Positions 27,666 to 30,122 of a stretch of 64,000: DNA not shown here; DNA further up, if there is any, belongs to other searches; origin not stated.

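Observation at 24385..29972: Envelope glycosylation cassette: GT2 + DUF2304 + methyltransferase flanked by two unclassified GT-C-like polytopic proteins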

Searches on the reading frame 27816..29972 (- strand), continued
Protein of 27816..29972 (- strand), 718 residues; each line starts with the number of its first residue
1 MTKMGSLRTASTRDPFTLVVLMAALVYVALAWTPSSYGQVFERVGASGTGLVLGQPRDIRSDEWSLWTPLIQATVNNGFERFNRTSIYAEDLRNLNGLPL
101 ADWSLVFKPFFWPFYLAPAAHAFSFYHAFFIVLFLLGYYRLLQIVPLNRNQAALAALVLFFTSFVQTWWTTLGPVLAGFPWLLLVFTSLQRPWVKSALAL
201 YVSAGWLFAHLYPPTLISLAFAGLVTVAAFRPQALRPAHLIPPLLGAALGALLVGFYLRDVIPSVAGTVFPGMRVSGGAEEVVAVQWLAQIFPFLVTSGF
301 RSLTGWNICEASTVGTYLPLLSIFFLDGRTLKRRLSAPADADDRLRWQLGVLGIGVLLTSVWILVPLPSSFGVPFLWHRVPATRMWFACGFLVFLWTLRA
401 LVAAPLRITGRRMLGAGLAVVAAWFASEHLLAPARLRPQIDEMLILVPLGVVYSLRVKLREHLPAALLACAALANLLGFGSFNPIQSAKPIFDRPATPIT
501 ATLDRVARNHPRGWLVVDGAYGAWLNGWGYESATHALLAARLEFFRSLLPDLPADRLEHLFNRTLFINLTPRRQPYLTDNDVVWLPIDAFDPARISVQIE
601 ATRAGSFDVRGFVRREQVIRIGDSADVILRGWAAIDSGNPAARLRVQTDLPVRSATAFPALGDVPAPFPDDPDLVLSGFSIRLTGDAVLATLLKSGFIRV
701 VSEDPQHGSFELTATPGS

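Call 84: search_protein_families(library=pfam, proteins=[L075:957-3662:+, L075:3913-4881:+, L075:4839-5558:+, L075:5554-7761:+, L075:8217-9569:-, L075:10586-11602:+, L075:135-827:-, L075:9152-10051:+], max_evalue=0.01)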
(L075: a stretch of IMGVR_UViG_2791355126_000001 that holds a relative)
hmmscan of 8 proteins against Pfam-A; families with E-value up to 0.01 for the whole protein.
L075:957-3662:+ (902 aa): 1 family
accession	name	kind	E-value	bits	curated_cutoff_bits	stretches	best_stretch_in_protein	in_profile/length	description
PF13472.12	Lipase_GDSL_2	-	2.4e-05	25.3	32.9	1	570-737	3-166/178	GDSL-like Lipase/Acylhydrolase family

L075:3913-4881:+ (323 aa): 1 family
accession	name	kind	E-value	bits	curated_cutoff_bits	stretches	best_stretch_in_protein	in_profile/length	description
PF00535.33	Glycos_transf_2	-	2.8e-16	60.3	23.3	1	10-171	2-164/168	Glycosyl transferase family 2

L075:4839-5558:+ (240 aa): 8 families
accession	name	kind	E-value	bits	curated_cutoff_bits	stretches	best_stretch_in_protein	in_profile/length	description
PF08241.18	Methyltransf_11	-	6.8e-20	72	21.2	1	69-159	2-93/95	Methyltransferase domain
PF13649.12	Methyltransf_25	-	2e-16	60.9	27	1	67-156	1-96/97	Methyltransferase domain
PF08242.18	Methyltransf_12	-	1.5e-14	54.9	30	1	68-159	1-98/98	Methyltransferase domain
PF13847.12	Methyltransf_31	-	6e-14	52.4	27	1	66-164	6-112/145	Methyltransferase domain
PF13489.12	Methyltransf_23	-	8.7e-09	35.8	27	1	52-200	11-143/164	Methyltransferase domain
PF01209.24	Ubie_methyltran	-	1e-06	28.7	20.1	1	66-160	50-150/233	ubiE/COQ5 methyltransferase family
PF05219.18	DREV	-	3.6e-06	26.7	26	1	58-205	89-227/265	DREV methyltransferase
PF07021.18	MetW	-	0.0033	17.5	21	1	66-154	16-103/193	Methionine biosynthesis protein MetW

L075:5554-7761:+ (736 aa): 2 families
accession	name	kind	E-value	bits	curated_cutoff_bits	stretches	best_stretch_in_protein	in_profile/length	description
PF24677.1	DUF7657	-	1.8e-54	185.4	26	1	148-525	3-399/401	Domain of unknown function (DUF7657)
PF24672.1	DUF7654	-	6.6e-05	23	27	1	631-704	2-74/145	Domain of unknown function (DUF7654)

L075:8217-9569:- (451 aa): 0 families

L075:10586-11602:+ (339 aa): 0 families

L075:135-827:- (231 aa): 0 families

L075:9152-10051:+ (300 aa): 0 families
